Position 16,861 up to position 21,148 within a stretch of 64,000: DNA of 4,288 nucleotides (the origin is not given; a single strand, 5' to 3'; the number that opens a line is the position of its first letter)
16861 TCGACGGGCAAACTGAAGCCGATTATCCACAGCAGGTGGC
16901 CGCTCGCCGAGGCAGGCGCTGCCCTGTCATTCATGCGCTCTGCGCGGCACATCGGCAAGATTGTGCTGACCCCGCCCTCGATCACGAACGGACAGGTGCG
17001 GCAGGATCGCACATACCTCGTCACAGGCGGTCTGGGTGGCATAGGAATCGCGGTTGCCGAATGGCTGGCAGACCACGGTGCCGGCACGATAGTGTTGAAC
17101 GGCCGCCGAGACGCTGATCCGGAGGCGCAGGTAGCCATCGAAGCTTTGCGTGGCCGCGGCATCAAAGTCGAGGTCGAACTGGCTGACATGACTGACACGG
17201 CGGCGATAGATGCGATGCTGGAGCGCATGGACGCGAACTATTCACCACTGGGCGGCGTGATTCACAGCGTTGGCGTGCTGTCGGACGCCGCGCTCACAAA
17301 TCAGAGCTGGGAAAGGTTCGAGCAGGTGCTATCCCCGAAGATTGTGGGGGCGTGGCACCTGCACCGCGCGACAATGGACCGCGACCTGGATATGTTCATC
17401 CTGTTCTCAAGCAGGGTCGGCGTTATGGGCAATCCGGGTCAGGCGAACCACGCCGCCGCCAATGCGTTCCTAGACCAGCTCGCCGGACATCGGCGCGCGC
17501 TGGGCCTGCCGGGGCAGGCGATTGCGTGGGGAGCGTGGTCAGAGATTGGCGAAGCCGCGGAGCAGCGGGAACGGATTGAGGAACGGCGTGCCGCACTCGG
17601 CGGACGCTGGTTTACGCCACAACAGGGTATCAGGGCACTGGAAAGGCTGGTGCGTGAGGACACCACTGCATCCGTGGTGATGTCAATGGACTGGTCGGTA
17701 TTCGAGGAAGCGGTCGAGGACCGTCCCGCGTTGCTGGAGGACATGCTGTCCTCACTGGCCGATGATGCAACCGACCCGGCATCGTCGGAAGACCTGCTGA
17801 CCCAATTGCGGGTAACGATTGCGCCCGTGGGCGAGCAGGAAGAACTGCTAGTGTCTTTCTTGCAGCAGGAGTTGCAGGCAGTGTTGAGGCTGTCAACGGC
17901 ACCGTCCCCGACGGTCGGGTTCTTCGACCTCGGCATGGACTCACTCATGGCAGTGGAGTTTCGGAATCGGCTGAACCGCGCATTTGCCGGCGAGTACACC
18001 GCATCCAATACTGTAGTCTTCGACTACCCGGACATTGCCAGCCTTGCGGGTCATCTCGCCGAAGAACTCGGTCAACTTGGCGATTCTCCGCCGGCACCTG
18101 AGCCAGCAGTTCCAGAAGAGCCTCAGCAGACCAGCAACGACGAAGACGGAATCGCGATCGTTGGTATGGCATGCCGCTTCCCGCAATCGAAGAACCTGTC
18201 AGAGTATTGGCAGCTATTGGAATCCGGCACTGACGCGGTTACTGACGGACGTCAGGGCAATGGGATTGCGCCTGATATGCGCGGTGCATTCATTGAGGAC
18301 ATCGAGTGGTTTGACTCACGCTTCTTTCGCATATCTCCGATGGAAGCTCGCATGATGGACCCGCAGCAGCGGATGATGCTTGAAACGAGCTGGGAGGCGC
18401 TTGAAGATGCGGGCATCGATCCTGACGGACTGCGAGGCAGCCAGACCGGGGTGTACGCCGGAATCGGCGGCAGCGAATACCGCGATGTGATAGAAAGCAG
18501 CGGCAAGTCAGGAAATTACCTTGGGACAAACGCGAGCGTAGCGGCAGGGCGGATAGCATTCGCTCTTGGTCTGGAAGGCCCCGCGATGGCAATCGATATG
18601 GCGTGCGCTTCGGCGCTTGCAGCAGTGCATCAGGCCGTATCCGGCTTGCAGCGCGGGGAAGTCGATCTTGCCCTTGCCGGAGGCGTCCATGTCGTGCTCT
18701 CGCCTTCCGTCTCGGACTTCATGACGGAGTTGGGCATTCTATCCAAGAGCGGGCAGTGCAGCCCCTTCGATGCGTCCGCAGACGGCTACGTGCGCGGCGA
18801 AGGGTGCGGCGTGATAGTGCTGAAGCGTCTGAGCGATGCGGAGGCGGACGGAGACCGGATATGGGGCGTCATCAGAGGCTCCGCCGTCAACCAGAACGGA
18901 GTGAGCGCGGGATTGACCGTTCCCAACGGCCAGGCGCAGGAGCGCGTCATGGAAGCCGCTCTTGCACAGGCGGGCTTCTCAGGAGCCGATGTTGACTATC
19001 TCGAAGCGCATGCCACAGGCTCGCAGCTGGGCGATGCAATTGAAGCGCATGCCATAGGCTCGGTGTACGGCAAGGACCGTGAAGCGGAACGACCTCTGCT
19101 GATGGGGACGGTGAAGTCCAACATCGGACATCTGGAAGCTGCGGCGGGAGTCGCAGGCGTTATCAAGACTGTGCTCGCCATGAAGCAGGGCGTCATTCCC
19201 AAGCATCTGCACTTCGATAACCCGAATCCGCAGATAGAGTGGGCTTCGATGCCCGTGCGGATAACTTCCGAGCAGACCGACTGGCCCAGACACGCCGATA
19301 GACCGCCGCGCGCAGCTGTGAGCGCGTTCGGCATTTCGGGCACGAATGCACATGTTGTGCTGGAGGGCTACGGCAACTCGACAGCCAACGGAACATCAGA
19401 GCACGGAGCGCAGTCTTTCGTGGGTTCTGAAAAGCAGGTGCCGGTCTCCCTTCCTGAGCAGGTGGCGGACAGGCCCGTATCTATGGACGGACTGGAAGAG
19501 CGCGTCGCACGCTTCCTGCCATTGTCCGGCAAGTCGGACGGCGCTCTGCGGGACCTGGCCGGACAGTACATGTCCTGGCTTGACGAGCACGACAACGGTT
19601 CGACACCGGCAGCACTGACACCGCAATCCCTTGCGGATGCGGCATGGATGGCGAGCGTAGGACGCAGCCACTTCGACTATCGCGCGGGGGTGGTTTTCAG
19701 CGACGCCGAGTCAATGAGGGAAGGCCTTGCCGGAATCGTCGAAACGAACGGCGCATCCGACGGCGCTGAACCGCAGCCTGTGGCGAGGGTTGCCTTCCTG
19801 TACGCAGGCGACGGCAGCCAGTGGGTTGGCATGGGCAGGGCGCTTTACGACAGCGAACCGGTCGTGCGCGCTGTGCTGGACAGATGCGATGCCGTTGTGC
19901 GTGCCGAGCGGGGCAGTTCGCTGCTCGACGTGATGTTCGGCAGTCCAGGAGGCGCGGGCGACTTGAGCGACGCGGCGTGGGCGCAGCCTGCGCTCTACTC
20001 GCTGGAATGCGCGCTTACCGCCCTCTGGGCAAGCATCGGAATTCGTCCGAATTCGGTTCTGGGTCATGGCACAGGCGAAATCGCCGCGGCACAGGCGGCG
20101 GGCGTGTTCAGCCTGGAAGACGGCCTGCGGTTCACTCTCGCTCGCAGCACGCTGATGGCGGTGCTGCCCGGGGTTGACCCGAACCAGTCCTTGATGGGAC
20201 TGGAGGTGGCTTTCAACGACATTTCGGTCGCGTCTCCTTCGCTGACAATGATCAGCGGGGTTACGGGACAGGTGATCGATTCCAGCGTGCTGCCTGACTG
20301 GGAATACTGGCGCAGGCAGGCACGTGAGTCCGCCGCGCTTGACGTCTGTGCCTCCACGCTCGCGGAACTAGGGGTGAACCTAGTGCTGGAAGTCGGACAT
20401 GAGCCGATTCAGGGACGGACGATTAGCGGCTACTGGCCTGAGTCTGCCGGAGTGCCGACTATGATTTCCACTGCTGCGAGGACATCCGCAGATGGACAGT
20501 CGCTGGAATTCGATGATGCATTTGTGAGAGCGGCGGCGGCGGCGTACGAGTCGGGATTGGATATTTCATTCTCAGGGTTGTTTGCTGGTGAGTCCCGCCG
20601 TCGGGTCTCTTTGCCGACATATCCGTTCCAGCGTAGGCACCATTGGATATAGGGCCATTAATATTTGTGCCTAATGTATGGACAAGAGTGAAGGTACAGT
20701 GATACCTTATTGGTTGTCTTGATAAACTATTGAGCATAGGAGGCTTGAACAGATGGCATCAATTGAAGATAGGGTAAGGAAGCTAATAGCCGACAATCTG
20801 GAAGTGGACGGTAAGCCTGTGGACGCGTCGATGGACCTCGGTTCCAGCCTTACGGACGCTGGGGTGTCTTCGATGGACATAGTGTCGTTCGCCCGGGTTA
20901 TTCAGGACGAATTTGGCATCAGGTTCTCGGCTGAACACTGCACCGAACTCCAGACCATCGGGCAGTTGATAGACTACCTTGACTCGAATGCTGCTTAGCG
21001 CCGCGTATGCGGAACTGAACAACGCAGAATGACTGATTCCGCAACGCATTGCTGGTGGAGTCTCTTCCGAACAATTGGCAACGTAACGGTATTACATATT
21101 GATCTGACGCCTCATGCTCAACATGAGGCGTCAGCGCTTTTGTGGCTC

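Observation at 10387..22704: Compact FAS-like reducing type I PKS cluster: KS-AT-DH-cMT-ER-KR-ACP-KS-AT0 + ACP + PPTase + hydrolase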

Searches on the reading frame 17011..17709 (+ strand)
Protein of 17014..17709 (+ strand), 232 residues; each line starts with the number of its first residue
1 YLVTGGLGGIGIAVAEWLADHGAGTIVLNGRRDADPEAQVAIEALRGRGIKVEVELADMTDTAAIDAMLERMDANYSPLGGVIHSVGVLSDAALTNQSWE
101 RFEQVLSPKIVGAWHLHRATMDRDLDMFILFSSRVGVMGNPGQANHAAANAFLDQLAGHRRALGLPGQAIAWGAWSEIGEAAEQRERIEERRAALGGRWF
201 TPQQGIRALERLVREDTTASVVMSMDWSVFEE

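Call 43: search_solved_structures(query=window:17014-17709:+, max_evalue=1e-10, show_alignments=4)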
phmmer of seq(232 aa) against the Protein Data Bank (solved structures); distinct sequences matched with E-value up to 1e-10: 68 (the best 60 are shown).
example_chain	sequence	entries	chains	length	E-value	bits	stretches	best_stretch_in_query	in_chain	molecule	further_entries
9d2y_A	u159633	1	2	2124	7.5e-47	163.1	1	1-220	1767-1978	Multifunctional mycocerosic acid synthase membrane-associated MAS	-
9d2z_A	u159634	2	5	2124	7.5e-47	163.1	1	1-220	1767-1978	Mycocerosic acid synthase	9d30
3mjv_A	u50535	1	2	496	1.4e-44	155.7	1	2-230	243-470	AmphB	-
3mjc_A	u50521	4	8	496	3.8e-44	154.2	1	2-230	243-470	AmphB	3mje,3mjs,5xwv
4dif_A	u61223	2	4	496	1e-43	152.8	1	2-230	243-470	AmphB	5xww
3mjt_A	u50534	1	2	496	1.9e-43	151.9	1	2-230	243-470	AmphB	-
7s6b_C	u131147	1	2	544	1.1e-36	129.8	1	2-230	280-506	Polyketide synthase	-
7s6c_A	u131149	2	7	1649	3.4e-36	128.2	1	2-230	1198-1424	6-deoxyerythronolide-B synthase EryA2, modules 3 and 4, Lsd14 Polyketide synthase fusion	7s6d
5bp4_A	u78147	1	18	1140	7.4e-36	127.1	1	1-216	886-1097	Mycocerosic acid synthase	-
2z5l_A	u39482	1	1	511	3.8e-35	124.8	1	2-230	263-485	Tylactone synthase starter module and modules 1 & 2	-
4j1q_A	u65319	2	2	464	1e-33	120.1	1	1-181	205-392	Polyketide synthase PksJ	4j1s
8g7w_A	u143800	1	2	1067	3.6e-33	118.3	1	2-210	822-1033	Type I PKS module 4, module 5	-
9pat_A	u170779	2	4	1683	6.7e-33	117.4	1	2-212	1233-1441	6-deoxyerythronolide-B synthase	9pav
9pat_C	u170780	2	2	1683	6.7e-33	117.4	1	2-212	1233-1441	6-deoxyerythronolide-B synthase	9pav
9pc6_A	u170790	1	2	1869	7.7e-33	117.2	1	2-212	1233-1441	6-deoxyerythronolide-B synthase,RifR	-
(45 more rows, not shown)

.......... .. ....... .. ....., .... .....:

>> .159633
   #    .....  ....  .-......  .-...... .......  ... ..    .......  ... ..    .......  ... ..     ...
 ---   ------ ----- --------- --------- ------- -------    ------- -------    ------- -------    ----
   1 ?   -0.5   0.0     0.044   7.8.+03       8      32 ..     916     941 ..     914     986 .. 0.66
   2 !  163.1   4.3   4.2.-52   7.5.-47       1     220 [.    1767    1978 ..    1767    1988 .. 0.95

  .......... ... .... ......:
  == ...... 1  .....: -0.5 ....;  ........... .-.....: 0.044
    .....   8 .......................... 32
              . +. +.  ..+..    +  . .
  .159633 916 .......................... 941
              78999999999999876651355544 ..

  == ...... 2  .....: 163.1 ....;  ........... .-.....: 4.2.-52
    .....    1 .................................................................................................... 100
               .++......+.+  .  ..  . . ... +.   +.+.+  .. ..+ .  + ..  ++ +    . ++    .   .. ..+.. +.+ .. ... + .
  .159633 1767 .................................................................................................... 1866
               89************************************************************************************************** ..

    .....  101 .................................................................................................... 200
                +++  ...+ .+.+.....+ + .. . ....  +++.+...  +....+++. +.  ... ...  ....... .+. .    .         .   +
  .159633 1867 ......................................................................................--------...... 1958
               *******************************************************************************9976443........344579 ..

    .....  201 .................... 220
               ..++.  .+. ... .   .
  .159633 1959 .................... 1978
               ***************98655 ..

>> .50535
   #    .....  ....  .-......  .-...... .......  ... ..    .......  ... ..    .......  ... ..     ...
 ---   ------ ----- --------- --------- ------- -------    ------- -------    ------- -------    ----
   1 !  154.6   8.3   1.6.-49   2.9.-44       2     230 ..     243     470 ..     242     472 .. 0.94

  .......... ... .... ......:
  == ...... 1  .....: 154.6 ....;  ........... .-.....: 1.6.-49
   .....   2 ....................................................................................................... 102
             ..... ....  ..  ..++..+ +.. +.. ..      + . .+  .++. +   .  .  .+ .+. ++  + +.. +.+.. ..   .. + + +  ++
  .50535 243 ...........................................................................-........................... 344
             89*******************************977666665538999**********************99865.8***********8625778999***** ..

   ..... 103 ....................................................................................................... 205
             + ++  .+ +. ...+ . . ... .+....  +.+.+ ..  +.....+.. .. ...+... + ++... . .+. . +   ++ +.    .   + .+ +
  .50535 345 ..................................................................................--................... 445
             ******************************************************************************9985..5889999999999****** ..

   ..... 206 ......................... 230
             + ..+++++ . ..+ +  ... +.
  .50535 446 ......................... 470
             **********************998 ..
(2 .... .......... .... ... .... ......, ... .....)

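Call 63: search_protein_representatives(protein=window:17011-17706:+)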
Query: 232 residues. Proteins with E-value up to 0.001 (for the whole library): 50846; up to 1e-10: 35567; up to 1e-30: 12899. The best 150 are listed.
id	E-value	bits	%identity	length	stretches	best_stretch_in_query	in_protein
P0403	3.9e-239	805.2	58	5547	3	1-231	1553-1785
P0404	1.3e-225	760.9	56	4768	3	2-229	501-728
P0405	1.6e-166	567.6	62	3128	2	1-229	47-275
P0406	7.8e-165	562.1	63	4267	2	1-230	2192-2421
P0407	3.2e-163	556.8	57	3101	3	1-229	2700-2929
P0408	5.0e-159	543.1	60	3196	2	1-229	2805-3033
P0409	6.5e-159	542.8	59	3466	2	1-231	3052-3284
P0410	2.3e-152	521.3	40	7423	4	1-226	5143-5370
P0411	5.6e-151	516.8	41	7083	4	1-220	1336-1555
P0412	1.0e-150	515.9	55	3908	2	1-229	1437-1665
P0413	1.6e-149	512.0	42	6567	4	1-188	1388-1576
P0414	1.6e-148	508.8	58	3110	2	1-231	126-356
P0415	7.1e-148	506.6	41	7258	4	1-223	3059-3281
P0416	2.0e-145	498.6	43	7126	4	1-208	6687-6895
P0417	2.8e-144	494.9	56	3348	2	1-229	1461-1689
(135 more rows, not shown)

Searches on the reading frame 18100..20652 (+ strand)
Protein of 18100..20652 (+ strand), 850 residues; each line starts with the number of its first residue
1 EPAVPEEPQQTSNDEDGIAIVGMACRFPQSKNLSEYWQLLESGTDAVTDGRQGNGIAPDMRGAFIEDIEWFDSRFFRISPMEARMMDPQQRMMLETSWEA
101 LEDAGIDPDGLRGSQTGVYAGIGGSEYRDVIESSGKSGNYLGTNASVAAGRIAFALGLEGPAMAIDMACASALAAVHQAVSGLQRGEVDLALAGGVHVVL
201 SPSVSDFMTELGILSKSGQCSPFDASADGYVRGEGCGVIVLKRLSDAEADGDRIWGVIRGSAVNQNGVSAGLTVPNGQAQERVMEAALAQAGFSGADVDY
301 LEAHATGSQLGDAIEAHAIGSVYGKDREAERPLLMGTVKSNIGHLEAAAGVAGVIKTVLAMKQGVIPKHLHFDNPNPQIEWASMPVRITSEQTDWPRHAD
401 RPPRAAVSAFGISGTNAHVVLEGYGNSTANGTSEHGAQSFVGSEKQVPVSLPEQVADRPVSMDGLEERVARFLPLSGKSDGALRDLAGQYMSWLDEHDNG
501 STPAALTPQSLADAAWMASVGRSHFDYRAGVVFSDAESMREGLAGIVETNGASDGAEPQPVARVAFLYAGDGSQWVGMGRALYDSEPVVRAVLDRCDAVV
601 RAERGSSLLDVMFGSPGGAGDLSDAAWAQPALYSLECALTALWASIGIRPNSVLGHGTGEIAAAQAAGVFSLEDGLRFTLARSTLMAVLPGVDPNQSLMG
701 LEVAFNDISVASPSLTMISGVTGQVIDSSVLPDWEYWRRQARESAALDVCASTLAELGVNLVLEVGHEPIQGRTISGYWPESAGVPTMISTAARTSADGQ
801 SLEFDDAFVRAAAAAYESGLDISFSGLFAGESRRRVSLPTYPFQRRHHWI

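Call 55: search_solved_structures(query=window:18100-20652:+, max_evalue=1e-30, show_alignments=0)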
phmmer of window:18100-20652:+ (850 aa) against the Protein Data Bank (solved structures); distinct sequences matched with E-value up to 1e-30: 90 (the best 60 are shown).
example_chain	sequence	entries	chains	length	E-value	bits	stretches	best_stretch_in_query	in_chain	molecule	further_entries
7zma_A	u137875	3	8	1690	4.6e-178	597.4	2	17-437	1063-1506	Putative polyketide synthase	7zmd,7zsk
4mz0_A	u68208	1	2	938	4.3e-176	590.9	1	13-702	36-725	CurL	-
2hg4_A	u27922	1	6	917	2.4e-153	515.6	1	16-423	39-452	6-Deoxyerythronolide B Synthase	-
7s6b_A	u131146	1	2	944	7.6e-146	490.8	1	13-423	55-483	Polyketide synthase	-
2qo3_A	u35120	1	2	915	4.5e-143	481.7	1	14-435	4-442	EryAII Erythromycin polyketide synthase modules 3 and 4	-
6c9u_A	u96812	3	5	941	4.7e-143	481.6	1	14-435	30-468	6-deoxyerythronolide-B synthase EryA2, modules 3 and 4 | EryAII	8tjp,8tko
7s6c_A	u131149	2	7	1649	1.5e-142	480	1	15-423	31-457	6-deoxyerythronolide-B synthase EryA2, modules 3 and 4, Lsd14 Polyketide synthase fusion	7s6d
8tpw_A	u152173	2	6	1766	7e-142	477.7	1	14-435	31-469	EryAII,EryAII,EryAII,EryAII,6-deoxyerythronolide-B synthase EryA3, modules 5 and 6 | EryAII,EryAII,EryAII,6-deoxyerythronolide-B synthase EryA3, modules 5 and 6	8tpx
7m7e_B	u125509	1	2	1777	3.3e-139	468.9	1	14-435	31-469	6-deoxyerythronolide-B synthase EryA2, modules 3 and 4,EryAI,6-deoxyerythronolide-B syntha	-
8ee0_A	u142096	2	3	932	3.4e-136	458.9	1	15-421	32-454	6-deoxyerythronolide B synthase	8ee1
8g4u_A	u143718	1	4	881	1.1e-134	453.9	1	15-423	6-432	EryAIII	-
7m7i_B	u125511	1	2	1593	1.3e-134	453.7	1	16-423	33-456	EryAI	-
7m7j_B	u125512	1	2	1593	1.4e-134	453.6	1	16-423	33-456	EryAI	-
7m7f_B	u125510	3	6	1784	3.4e-134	452.3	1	16-423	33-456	EryAI,6-deoxyerythronolide-B synthase EryA3, modules 5 and 6 chimera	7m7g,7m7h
8tjn_B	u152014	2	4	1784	3.4e-134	452.3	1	16-423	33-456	EryAI,6-deoxyerythronolide-B synthase EryA3, modules 5 and 6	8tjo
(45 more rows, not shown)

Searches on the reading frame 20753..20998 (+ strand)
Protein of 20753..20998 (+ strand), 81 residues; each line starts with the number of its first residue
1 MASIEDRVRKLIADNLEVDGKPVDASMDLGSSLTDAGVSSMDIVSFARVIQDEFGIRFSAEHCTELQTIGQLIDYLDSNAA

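Call 5: search_protein_families(library=pfam, proteins=[window:20753-20998:+], max_evalue=0.01)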
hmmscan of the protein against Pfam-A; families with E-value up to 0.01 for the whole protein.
window:20753-20998:+ (81 aa): 2 families
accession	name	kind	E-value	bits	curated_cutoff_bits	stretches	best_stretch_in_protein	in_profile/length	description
PF00550.31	PP-binding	-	2.2e-11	44.3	20.8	1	6-76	1-67/67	Phosphopantetheine attachment site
PF23297.2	ACP_SdgA_C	-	0.0014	19.2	27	1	3-77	10-80/95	Highly reducing polyketide synthase sdgA, C-terminal ACP domain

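Call 54: search_protein_families(library=ncbifam, proteins=[window:20753-20998:+], max_evalue=0.01)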
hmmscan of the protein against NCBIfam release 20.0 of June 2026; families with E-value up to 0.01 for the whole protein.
window:20753-20998:+ (81 aa): 13 families
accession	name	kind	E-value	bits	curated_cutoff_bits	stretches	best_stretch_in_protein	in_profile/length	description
NF002149.0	PRK00982.1-3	equivalog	6.6e-12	45.2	106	1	1-80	1-77/78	acyl carrier protein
NF002148.0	PRK00982.1-2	subfamily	5e-11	42.3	71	1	2-79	3-77/79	acyl carrier protein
NF002150.0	PRK00982.1-4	subfamily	1.2e-10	41.4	66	1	4-79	6-78/80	acyl carrier protein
TIGR00517.1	acyl_carrier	equivalog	1.4e-10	40.9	70.45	1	2-79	2-76/77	acyl carrier protein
NF002151.0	PRK00982.1-5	equivalog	1.6e-10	41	92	1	1-80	1-77/78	acyl carrier protein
NF009104.0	PRK12449.1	equivalog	1.6e-06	27.9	70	1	34-77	33-76/80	acyl carrier protein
NF002147.0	PRK00982.1-1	equivalog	0.00019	21.2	84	1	31-79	32-80/83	acyl carrier protein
NF040636.1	AcpM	exception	0.00064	19.7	146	1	31-77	30-76/93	meromycolate extension acyl carrier protein AcpM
NF005079.0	PRK06508.1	equivalog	0.00069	20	83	1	1-65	1-62/93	acyl carrier protein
NF006031.0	PRK08172.1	equivalog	0.0007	20.2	76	1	3-71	4-69/82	acyl carrier protein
NF058660.1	cispen_ACP_AmcB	equivalog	0.0047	17.1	80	1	4-77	2-76/80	cispentacin biosynthesis acyl carrier protein AmcB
NF003757.0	PRK05350.1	equivalog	0.0055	16.8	65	1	4-76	7-76/83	acyl carrier protein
NF005480.0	PRK07081.1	equivalog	0.006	16.5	72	1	5-63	2-58/83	acyl carrier protein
